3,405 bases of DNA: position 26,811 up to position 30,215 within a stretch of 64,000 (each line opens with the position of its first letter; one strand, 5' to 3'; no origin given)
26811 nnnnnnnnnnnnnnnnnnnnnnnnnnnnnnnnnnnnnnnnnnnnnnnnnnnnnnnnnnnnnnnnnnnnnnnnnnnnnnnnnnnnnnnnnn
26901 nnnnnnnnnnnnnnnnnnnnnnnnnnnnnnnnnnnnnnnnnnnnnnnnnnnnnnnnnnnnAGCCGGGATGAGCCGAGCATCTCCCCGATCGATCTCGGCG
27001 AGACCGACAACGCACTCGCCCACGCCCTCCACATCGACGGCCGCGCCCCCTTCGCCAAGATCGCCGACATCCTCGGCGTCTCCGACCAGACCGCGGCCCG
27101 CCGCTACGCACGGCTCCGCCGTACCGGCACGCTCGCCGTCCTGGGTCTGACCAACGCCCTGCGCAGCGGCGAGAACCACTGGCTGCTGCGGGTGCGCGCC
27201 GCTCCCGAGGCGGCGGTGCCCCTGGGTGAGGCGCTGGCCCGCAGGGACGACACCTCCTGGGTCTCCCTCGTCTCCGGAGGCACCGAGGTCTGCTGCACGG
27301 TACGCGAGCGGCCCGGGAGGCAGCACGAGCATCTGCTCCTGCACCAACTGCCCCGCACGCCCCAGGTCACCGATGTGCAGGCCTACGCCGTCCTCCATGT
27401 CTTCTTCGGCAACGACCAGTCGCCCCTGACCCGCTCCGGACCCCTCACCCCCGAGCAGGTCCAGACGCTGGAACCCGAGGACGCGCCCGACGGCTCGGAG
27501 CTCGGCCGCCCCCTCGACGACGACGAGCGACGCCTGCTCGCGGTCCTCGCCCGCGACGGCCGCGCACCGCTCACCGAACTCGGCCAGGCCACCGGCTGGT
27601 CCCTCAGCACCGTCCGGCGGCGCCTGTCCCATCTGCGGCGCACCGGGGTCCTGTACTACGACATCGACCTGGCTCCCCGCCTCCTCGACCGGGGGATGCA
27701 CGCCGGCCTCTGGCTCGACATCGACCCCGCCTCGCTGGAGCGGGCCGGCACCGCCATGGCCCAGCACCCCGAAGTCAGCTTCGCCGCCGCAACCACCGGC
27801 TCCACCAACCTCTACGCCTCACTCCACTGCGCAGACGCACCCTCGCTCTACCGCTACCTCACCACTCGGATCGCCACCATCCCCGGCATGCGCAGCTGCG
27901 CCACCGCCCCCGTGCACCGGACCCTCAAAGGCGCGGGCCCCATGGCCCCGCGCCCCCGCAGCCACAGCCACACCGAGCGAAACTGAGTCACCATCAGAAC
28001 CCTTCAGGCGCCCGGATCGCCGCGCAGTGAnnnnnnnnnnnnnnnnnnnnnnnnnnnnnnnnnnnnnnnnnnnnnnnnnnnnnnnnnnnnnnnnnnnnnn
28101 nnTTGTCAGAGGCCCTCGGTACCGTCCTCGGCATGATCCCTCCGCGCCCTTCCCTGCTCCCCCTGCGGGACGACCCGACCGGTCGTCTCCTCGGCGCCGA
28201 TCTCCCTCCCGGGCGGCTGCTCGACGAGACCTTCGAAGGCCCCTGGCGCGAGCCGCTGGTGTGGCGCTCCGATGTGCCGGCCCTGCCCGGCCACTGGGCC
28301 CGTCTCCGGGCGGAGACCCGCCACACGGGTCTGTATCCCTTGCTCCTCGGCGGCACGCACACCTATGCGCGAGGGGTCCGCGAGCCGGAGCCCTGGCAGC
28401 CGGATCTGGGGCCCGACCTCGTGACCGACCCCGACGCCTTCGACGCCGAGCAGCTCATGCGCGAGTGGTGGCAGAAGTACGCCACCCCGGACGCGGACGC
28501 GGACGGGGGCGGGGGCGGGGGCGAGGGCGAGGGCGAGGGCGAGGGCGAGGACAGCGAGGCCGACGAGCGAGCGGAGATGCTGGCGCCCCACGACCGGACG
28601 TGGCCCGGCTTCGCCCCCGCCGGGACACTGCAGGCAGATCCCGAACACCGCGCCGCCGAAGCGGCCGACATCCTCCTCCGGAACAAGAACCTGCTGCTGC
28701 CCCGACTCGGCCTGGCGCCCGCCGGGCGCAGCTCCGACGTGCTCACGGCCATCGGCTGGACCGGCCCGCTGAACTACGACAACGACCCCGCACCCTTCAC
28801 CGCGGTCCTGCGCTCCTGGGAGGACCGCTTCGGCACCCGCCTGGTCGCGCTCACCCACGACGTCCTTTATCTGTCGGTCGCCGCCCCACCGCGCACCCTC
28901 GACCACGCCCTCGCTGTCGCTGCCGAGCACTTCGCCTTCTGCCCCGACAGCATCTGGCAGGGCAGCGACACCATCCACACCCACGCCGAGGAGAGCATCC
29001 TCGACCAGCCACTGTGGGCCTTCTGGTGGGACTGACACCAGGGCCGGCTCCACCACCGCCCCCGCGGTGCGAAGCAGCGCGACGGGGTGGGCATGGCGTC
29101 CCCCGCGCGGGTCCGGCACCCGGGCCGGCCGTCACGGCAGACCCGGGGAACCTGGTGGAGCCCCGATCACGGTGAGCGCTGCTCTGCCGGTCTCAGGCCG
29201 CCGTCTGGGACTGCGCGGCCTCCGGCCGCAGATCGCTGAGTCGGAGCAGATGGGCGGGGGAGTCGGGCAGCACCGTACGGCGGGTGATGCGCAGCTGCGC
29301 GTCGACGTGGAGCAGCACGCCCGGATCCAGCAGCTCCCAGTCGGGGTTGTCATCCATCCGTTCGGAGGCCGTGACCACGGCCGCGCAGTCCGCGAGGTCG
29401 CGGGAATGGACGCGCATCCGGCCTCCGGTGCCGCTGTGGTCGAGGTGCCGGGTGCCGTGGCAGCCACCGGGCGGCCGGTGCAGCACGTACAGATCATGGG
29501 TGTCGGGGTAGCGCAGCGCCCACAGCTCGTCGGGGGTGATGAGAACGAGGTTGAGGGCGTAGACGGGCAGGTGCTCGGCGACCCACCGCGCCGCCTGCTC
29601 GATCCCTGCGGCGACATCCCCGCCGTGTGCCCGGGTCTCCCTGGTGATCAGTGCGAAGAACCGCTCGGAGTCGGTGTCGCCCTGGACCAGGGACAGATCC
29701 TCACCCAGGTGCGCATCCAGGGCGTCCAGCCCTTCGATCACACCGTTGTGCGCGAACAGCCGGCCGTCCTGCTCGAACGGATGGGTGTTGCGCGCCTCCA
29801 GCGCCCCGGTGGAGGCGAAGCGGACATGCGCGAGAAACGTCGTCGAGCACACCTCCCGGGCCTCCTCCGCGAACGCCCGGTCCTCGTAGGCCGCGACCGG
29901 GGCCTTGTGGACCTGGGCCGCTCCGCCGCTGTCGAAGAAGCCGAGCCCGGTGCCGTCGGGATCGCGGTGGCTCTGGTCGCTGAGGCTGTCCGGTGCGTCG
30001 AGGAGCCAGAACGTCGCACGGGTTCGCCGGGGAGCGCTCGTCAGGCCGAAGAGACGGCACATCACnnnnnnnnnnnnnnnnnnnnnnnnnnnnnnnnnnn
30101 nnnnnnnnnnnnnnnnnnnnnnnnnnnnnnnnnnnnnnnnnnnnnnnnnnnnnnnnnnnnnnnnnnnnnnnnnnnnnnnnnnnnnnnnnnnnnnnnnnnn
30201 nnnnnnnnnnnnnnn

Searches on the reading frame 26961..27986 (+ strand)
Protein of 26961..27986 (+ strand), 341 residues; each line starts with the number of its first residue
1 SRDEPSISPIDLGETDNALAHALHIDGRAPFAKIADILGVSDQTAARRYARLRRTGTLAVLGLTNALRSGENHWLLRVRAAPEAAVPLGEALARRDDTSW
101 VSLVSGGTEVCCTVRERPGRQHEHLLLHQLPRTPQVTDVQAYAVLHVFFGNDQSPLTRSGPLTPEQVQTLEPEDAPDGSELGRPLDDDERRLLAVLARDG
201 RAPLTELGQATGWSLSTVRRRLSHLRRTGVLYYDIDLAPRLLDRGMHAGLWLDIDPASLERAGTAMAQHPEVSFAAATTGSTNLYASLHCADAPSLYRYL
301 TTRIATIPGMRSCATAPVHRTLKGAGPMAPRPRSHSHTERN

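Call 86: search_protein_families(library=pfam, proteins=[window:26961-27986:+], max_evalue=0.00001)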
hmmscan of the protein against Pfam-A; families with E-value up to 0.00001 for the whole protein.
window:26961-27986:+ (341 aa): 8 families
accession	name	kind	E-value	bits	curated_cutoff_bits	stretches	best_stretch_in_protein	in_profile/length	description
PF13404.12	HTH_AsnC-type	-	2.3e-21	75.8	27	2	185-226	1-42/42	AsnC-type helix-turn-helix domain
PF13412.12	HTH_24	-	9.8e-14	51.1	21.9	1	189-231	5-47/48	Winged helix-turn-helix DNA-binding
PF01037.27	AsnC_trans_reg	-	5.1e-12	46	25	1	252-318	3-70/73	Lrp/AsnC ligand binding domain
PF13384.12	HTH_23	-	1e-08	35.1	24.6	0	188-229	4-45/50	Homeodomain-like domain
PF22482.2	AsnC_trans_reg_3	-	5.4e-08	33.3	24.4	1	259-324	24-88/95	PF0864 C-terminal dimeric alpha+beta barrel domain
PF09339.16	HTH_IclR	-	2.4e-07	30.9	22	1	191-234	7-51/52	IclR helix-turn-helix domain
PF12840.13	HTH_20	-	8.3e-07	29.3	27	0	190-231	7-48/51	Helix-turn-helix domain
PF08279.18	HTH_11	-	8.4e-07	29.2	25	0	191-237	4-48/55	HTH domain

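Call 92: find_homologous_proteins(query=window:26961-27986:+, max_evalue=1e-20)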
Query window:26961-27986:+ (341 aa): 2699 proteins with E <= 1e-20 among 8000 candidates; the best 120 are listed.
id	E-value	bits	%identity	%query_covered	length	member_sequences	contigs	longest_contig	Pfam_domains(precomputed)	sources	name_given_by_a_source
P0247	5.7e-224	760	100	100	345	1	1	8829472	PF12840.14,PF13412.13,PF08279.19,PF22482.3,PF13384.13,PF01037.29,PF09339.17,PF13404.13,PF13545.13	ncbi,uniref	ncbi:Lrp/AsnC family transcriptional regulator [Peterkaempfera sp. SMS 1(5)a]|uniref:Lrp/AsnC family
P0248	3.3e-125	436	62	95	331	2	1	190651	PF22451.3,PF08279.19,PF13384.13,PF01037.29,PF13518.13,PF09339.17,PF13404.13,PF24034.2,PF12840.14,PF13412.13,PF22482.3,PF08220.19,PF13545.13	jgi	-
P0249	2.6e-121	423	59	97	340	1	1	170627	PF22451.3,PF08279.19,PF13384.13,PF01037.29,PF09339.17,PF13404.13,PF08281.19,PF24034.2,PF13412.13,PF22482.3,PF13542.13,PF08220.19,PF13545.13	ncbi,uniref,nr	ncbi:AsnC family protein [Mangrovactinospora gilvigrisea]|uniref:AsnC family protein n=1 Tax=Mangrov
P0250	1.6e-115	404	59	96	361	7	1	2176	PF22451.3,PF08279.19,PF13384.13,PF01022.27,PF01037.29,PF13518.13,PF09339.17,PF13404.13,PF12802.14,PF08281.19,PF12840.14,PF13412.13,PF11994.15,PF08220.19,PF13545.13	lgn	-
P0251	5.9e-113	395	57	92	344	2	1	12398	PF22451.3,PF08279.19,PF13730.13,PF13384.13,PF01022.27,PF01037.29,PF13518.13,PF09339.17,PF13404.13,PF12802.14,PF08281.19,PF24034.2,PF12840.14,PF13412.13,PF22482.3,PF08220.19,PF13545.13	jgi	jgi:DNA-binding Lrp family transcriptional regulator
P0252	1.0e-112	395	59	94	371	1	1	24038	PF12840.14,PF13412.13,PF08279.19,PF01037.29,PF18024.8,PF09339.17,PF13404.13,PF12802.14,PF08220.19,PF13545.13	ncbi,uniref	ncbi:Lrp/AsnC family transcriptional regulator [Streptomyces sp. URMC 123]|uniref:Lrp/AsnC family tr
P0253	1.8e-112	394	58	92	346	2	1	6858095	PF22451.3,PF08279.19,PF25212.3,PF13730.13,PF13384.13,PF01022.27,PF01037.29,PF13518.13,PF09339.17,PF13404.13,PF12802.14,PF08281.19,PF12840.14,PF13412.13,PF13936.13,PF13542.13,PF08220.19,PF13545.13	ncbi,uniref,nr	ncbi:Lrp/AsnC family transcriptional regulator [Phaeacidiphilus oryzae]|uniref:Lrp/AsnC family trans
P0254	4.8e-112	392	57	93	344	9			PF12840.14,PF13412.13,PF08279.19,PF22482.3,PF01037.29,PF09339.17,PF13404.13,PF12802.14,PF08220.19,PF13545.13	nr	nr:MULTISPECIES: Lrp/AsnC family transcriptional regulator [Streptomyces]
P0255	1.4e-111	391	57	94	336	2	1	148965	PF22451.3,PF08279.19,PF13730.13,PF01037.29,PF13518.13,PF09339.17,PF13404.13,PF12802.14,PF12840.14,PF13412.13,PF22482.3,PF08220.19,PF13545.13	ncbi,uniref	ncbi:Lrp/AsnC family transcriptional regulator [Streptomyces luteireticuli]|uniref:Lrp/AsnC family t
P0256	2.6e-111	390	57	95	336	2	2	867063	PF22451.3,PF12840.14,PF13412.13,PF08279.19,PF13730.13,PF01037.29,PF09339.17,PF13404.13,PF12802.14,PF08220.19,PF13545.13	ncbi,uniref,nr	ncbi:AsnC family transcriptional regulator [Streptomyces sp. AV19]|uniref:Lrp/AsnC family transcript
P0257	3.2e-111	390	57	94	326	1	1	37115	PF22451.3,PF08279.19,PF13730.13,PF01037.29,PF13518.13,PF09339.17,PF13404.13,PF12802.14,PF12840.14,PF13412.13,PF22482.3,PF13542.13,PF08220.19,PF13545.13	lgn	-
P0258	9.1e-111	388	57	96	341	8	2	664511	PF12840.14,PF13412.13,PF08279.19,PF01037.29,PF09339.17,PF13404.13,PF12802.14,PF08220.19,PF13545.13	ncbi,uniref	ncbi:Lrp/AsnC family transcriptional regulator [Streptomyces cinnamoneus]|uniref:Lrp/AsnC family tra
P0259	1.6e-110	387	59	93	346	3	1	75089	PF12840.14,PF13412.13,PF08279.19,PF22482.3,PF01037.29,PF09339.17,PF13404.13,PF12802.14,PF08220.19,PF13545.13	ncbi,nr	ncbi:AsnC family transcriptional regulator [Streptomyces griseocarneus]|nr:AsnC family transcription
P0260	5.2e-110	386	57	94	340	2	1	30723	PF22451.3,PF08279.19,PF13730.13,PF13384.13,PF01037.29,PF13518.13,PF09339.17,PF13404.13,PF08281.19,PF12840.14,PF13412.13,PF08220.19,PF13545.13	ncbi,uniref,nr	ncbi:Lrp/AsnC family transcriptional regulator [Streptomyces sp. UNOB3_S3]|uniref:Lrp/AsnC family tr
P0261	2.2e-109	384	58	94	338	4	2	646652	PF08279.19,PF13384.13,PF01022.27,PF01037.29,PF13518.13,PF09339.17,PF13404.13,PF12802.14,PF24034.2,PF25213.2,PF12840.14,PF13412.13,PF08220.19,PF13545.13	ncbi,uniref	ncbi:Lrp/AsnC family transcriptional regulator [Streptomyces sp. NPDC006711]|uniref:Lrp/AsnC family 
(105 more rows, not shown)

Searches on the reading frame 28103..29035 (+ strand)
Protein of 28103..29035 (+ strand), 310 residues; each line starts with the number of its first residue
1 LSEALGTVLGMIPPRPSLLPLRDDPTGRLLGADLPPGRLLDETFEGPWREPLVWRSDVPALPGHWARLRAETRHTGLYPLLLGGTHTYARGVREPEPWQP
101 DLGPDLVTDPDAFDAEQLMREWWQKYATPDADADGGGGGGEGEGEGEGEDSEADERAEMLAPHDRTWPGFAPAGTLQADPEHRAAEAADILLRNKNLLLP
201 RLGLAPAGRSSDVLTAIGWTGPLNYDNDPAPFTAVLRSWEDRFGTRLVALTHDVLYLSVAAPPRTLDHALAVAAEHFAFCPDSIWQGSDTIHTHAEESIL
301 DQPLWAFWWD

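Call 86: search_protein_families(library=pfam, proteins=[window:28103-29035:+], max_evalue=0.00001)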
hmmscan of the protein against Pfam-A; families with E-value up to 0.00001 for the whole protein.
window:28103-29035:+ (310 aa): 1 family
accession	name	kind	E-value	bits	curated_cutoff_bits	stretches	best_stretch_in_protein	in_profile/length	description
PF14062.11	DUF4253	-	4.4e-37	126.9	27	1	201-310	1-109/109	Domain of unknown function (DUF4253)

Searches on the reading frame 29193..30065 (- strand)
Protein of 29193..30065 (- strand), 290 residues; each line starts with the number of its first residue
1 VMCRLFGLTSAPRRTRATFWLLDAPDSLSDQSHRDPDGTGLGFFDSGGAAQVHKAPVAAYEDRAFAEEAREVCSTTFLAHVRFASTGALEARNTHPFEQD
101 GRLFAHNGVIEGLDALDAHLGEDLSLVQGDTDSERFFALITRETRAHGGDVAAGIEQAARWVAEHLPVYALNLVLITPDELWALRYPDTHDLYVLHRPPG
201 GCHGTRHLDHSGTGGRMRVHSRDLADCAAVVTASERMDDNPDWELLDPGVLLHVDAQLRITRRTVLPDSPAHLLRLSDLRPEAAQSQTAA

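Call 86: search_protein_families(library=pfam, proteins=[window:29193-30065:-], max_evalue=0.00001)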
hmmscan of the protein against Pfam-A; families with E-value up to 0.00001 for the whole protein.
window:29193-30065:- (290 aa): 2 families
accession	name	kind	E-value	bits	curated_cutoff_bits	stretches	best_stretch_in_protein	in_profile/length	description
PF13230.11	GATase_4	-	9.5e-20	71.1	23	1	2-254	1-248/272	Glutamine amidotransferases class-II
PF13522.11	GATase_6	-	2.3e-08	34.6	27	1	75-161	11-97/130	Glutamine amidotransferase domain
